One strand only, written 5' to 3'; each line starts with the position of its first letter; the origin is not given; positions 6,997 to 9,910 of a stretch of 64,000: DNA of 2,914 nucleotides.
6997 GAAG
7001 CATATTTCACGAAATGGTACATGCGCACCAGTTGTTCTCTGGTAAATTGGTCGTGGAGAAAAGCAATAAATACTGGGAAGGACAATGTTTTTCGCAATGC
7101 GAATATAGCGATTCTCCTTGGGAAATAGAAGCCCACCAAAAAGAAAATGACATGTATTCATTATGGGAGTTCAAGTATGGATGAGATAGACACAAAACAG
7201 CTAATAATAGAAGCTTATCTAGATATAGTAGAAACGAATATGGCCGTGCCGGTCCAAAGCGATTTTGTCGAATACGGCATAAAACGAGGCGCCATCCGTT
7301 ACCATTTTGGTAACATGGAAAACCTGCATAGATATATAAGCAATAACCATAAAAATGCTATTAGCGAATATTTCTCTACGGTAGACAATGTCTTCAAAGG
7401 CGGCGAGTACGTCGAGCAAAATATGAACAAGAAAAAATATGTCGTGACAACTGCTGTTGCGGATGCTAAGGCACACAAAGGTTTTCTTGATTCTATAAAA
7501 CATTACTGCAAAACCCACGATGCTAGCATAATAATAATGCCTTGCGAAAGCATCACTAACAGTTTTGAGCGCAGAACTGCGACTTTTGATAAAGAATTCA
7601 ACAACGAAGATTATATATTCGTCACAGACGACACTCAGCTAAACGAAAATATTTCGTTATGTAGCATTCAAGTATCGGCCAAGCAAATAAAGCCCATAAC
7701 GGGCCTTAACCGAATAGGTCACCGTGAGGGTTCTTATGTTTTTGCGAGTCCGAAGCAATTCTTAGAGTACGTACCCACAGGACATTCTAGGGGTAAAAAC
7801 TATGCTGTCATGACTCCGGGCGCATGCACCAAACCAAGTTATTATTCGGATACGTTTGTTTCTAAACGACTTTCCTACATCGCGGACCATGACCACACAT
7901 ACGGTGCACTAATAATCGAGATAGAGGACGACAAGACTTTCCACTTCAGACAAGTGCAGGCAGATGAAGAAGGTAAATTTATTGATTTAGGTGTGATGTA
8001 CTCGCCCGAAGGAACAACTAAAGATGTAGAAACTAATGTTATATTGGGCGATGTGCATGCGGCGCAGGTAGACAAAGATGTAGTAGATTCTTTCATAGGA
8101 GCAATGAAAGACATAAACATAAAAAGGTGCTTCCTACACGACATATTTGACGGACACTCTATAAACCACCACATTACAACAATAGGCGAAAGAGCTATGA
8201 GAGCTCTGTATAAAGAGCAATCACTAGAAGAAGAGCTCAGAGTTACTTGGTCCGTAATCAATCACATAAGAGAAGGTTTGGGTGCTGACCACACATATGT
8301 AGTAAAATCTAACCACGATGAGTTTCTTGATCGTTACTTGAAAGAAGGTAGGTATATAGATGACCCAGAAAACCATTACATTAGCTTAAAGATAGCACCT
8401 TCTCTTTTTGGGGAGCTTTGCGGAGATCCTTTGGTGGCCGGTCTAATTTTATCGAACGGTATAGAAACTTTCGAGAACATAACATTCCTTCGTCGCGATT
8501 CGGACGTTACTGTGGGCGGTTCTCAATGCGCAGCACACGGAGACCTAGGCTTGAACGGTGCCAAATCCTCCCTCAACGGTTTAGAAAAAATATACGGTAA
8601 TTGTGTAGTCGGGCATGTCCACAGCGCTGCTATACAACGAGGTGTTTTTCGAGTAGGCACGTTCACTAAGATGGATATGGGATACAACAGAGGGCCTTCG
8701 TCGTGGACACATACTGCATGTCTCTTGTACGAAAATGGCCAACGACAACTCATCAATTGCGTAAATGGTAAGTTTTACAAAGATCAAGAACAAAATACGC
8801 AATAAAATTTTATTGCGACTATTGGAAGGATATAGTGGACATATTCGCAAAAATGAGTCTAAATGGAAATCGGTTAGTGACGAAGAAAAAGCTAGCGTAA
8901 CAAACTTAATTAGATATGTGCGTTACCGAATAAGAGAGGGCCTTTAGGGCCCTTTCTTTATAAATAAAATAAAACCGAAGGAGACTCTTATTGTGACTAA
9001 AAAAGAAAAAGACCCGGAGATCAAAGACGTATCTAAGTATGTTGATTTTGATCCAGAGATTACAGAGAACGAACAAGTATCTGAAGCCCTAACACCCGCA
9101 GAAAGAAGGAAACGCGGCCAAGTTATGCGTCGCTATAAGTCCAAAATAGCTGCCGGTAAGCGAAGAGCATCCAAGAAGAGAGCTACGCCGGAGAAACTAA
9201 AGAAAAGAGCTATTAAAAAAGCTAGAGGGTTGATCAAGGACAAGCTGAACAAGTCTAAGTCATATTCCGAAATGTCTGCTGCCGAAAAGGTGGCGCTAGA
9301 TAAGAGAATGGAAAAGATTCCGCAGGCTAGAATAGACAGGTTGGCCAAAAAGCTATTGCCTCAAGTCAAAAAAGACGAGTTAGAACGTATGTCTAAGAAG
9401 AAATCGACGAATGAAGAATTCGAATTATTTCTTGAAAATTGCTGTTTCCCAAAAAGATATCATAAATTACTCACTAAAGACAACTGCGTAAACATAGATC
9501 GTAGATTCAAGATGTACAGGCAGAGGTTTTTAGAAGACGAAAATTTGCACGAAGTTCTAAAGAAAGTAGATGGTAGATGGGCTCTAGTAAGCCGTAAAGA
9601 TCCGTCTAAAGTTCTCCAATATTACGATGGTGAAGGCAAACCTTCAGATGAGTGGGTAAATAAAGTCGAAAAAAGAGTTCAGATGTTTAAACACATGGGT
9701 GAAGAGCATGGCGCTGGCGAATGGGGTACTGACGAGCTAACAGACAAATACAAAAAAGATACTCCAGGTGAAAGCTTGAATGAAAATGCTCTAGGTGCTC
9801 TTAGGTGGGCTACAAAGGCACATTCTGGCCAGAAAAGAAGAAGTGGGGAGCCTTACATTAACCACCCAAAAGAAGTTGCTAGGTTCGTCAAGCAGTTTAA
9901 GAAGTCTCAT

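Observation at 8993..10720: RelA/SpoT-type HD hydrolase domain in a 575-aa phage protein with a highly basic N-terminus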

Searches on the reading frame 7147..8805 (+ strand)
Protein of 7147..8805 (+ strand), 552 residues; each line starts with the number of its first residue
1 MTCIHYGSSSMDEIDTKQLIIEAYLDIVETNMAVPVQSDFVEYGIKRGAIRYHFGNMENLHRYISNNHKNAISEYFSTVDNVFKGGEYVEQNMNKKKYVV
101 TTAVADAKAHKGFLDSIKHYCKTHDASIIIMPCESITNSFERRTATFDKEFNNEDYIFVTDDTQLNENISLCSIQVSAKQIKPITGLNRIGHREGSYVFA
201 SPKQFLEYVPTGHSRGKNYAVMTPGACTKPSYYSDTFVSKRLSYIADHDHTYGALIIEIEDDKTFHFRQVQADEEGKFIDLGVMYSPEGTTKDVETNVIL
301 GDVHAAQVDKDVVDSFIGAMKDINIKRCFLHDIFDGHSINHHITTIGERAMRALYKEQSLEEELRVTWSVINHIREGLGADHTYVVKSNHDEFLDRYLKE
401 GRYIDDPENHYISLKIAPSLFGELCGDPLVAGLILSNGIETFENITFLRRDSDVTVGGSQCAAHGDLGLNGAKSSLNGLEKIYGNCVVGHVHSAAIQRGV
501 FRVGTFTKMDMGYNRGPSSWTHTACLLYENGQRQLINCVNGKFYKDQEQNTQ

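Call 11: search_protein_families(library=pfam, proteins=[window:7147-8805:+], max_evalue=0.01)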
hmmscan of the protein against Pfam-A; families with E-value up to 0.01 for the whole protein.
window:7147-8805:+ (552 aa): 0 families

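Call 35: search_protein_families(library=phrogs, proteins=[window:7147-8805:+], max_evalue=0.00001)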
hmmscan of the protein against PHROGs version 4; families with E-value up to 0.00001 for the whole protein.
window:7147-8805:+ (552 aa): 1 family
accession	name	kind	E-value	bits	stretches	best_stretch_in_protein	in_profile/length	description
phrog_1745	-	other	1.2e-100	338.8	1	89-545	80-541/542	DNA transfer protein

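Call 87: search_protein_families(library=padloc, proteins=[window:7147-8805:+], max_evalue=0.01)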
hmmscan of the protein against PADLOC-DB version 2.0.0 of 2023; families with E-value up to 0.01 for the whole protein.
window:7147-8805:+ (552 aa): 0 families

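Call 88: search_protein_families(library=ncbifam, proteins=[window:7147-8805:+], max_evalue=0.01)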
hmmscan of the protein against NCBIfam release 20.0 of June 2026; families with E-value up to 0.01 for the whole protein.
window:7147-8805:+ (552 aa): 2 families
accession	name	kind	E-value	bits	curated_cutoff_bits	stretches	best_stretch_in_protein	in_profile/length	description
NF006970.0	PRK09441.1-3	equivalog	0.0002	20.2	516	1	39-124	99-180/466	alpha-amylase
NF006739.0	PRK09267.1-5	subfamily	0.0014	18.4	175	1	205-283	69-143/168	flavodoxin FldA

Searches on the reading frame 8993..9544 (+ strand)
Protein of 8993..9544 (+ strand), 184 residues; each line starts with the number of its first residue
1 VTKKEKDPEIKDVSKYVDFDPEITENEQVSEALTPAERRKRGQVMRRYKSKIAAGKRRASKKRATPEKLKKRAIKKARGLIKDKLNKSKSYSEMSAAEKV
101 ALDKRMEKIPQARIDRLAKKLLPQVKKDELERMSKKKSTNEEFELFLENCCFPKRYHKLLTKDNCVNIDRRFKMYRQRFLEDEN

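Call 26: search_protein_families(library=pfam, proteins=[window:8993-9544:+], max_evalue=10)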
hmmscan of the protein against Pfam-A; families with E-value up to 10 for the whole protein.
window:8993-9544:+ (184 aa): 3 families
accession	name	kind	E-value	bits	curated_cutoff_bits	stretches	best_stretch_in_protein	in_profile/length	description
PF15005.11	IZUMO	-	0.024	15.7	25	1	28-88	15-75/143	Izumo sperm-egg fusion, Ig domain-associated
PF25280.1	POTRA2_Toc75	-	0.049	14.2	27.5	1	86-138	13-65/112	Toc75-like, second POTRA domain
PF16096.10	FXR_C1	-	0.86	10.3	28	0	7-43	12-48/76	Fragile X-related 1 protein C-terminal region 2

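Call 71: search_solved_structures(query=A5, max_evalue=1, show_alignments=1)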
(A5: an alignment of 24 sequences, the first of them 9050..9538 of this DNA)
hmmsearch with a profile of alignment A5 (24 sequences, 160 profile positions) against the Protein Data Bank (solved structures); distinct sequences matched with E-value up to 1: 1.
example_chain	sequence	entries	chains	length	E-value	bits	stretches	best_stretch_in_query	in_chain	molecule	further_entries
1xne_A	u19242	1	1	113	0.22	14.7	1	68-146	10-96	hypothetical protein PF0469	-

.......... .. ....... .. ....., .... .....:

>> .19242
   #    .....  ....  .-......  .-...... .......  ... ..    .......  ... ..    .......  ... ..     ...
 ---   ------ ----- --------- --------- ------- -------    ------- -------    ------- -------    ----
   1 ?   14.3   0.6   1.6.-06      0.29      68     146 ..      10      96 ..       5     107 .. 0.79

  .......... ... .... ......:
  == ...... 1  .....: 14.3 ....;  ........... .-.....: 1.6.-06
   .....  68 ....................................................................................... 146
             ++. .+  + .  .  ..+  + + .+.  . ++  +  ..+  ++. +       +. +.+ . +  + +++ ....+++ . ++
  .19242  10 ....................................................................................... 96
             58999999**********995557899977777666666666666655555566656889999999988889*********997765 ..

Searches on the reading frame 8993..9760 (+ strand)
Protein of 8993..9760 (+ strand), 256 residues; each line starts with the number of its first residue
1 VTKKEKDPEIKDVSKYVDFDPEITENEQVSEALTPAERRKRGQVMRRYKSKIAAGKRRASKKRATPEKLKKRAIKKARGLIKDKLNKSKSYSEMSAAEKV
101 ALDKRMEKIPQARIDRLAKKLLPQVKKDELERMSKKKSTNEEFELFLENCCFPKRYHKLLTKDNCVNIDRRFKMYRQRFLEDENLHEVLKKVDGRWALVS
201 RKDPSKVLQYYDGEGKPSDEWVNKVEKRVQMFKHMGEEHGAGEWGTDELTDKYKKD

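Call 17: find_homologous_proteins(query=window:8993-9760:+, max_evalue=0.001)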
Query window:8993-9760:+ (256 aa): 35 proteins with E <= 0.001 among 530 candidates.
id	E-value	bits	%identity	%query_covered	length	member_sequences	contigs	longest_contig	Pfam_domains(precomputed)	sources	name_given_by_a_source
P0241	2.8e-40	157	43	86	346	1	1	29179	-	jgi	jgi:hypothetical protein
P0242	9.6e-16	76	68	22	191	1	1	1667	PF07883.18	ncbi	-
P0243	1.1e-15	76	67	22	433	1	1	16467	-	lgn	-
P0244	3.7e-15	75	63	24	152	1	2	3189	-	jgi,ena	jgi:hypothetical protein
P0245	3.5e-14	71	60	24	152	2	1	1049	-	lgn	-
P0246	3.5e-14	71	56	26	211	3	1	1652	-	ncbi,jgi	-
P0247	6.3e-14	71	42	42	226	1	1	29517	-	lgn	-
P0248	2.2e-13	69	64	18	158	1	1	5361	-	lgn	-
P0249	3.0e-13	68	58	23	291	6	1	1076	PF03767.21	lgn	-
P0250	3.3e-13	68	62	18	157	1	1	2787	-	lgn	-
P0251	1.3e-12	66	50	45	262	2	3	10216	-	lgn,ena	-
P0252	2.4e-12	65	71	19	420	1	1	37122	-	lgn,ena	-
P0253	2.5e-12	65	68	20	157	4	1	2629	-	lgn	-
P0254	2.7e-12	65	72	18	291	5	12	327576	-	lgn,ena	-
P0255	2.7e-12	65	47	45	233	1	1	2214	-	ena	-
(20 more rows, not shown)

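Call 26: search_protein_families(library=pfam, proteins=[P0244], max_evalue=10)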
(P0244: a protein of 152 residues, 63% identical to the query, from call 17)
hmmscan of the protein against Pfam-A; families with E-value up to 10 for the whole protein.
P0244 (152 aa): 0 families
